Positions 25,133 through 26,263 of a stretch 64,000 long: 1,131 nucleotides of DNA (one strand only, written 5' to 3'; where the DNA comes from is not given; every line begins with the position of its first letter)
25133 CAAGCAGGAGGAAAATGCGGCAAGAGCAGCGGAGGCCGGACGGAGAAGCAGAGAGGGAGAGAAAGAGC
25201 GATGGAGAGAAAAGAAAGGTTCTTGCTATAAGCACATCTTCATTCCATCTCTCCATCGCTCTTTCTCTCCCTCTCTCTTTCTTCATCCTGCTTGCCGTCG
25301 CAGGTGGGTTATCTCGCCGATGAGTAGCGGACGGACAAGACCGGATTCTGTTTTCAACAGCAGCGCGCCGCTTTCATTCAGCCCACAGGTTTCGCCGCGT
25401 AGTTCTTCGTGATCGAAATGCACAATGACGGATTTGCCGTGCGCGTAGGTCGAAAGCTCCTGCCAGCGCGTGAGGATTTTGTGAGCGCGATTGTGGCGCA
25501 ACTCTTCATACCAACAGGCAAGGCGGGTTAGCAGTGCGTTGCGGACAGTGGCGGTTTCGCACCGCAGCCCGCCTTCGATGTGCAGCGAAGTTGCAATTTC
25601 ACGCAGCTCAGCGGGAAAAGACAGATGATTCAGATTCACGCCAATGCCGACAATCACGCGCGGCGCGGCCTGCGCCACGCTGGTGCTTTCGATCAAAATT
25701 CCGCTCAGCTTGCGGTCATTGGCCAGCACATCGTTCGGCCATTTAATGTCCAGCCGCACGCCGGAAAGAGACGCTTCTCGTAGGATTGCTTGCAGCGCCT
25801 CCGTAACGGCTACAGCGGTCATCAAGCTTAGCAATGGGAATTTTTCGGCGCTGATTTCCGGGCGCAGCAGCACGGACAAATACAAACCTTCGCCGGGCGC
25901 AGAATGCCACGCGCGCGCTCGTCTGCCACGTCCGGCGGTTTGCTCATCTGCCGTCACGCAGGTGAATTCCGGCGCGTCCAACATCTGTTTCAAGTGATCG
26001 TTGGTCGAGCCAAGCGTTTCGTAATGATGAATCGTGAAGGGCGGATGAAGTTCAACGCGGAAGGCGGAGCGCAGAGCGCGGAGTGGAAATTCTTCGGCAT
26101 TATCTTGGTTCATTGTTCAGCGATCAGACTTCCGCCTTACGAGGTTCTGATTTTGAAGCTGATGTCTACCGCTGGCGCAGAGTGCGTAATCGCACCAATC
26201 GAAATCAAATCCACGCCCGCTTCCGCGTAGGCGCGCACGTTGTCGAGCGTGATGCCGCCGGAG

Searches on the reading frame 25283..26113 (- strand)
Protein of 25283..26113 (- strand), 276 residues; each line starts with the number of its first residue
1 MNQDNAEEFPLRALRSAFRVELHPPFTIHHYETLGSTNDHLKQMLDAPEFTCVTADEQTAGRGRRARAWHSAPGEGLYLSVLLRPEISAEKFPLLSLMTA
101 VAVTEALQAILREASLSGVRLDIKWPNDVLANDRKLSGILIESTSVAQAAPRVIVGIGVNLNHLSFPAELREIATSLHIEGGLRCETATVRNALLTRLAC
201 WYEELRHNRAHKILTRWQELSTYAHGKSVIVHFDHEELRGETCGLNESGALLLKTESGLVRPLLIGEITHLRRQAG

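Call 71: search_protein_families(library=ncbifam, proteins=[window:25283-26113:-], max_evalue=0.00001)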
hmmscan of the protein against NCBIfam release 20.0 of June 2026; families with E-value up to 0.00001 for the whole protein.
window:25283-26113:- (276 aa): 11 families
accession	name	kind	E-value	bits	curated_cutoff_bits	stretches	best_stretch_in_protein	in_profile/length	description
TIGR00121.1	birA_ligase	equivalog_domain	3.1e-49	167.7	83.1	1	28-270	2-234/235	biotin--[acetyl-CoA-carboxylase] ligase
NF006206.0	PRK08330.1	equivalog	8.1e-47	159.6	311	1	28-268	13-238/243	biotin--protein ligase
NF008848.0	PRK11886.1-3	equivalog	2.2e-40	138.6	362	1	25-269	77-314/319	bifunctional biotin--[acetyl-CoA-carboxylase] ligase/biotin operon repressor BirA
NF008847.0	PRK11886.1-2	equivalog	4.4e-37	128.1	293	1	28-269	81-315/320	bifunctional biotin--[acetyl-CoA-carboxylase] ligase/biotin operon repressor BirA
NF005405.0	PRK06955.1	equivalog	6.9e-34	117.3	312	1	29-260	36-284/300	biotin--[acetyl-CoA-carboxylase] ligase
NF008849.0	PRK11886.1-4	equivalog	5.9e-31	107.7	474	1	34-269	87-315/320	bifunctional biotin--[acetyl-CoA-carboxylase] ligase/biotin operon repressor BirA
NF008846.0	PRK11886.1-1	equivalog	2.6e-28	99.3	353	1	40-269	89-307/312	bifunctional biotin--[acetyl-CoA-carboxylase] ligase/biotin operon repressor BirA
NF008850.0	PRK11886.1-5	equivalog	3.2e-27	95.5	489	1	30-269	83-315/320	bifunctional biotin--[acetyl-CoA-carboxylase] ligase/biotin operon repressor BirA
NF004607.0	PRK05935.1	equivalog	1.4e-16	60.9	219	1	33-179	10-152/190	biotin--protein ligase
NF009862.0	PRK13325.1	equivalog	2.4e-15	56.3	761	1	50-268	111-320/592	bifunctional biotin--[acetyl-CoA-carboxylase] ligase/type III pantothenate kinase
NF006294.0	PRK08477.1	equivalog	3.2e-15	56.1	179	1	27-253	5-205/214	biotin--[acetyl-CoA-carboxylase] ligase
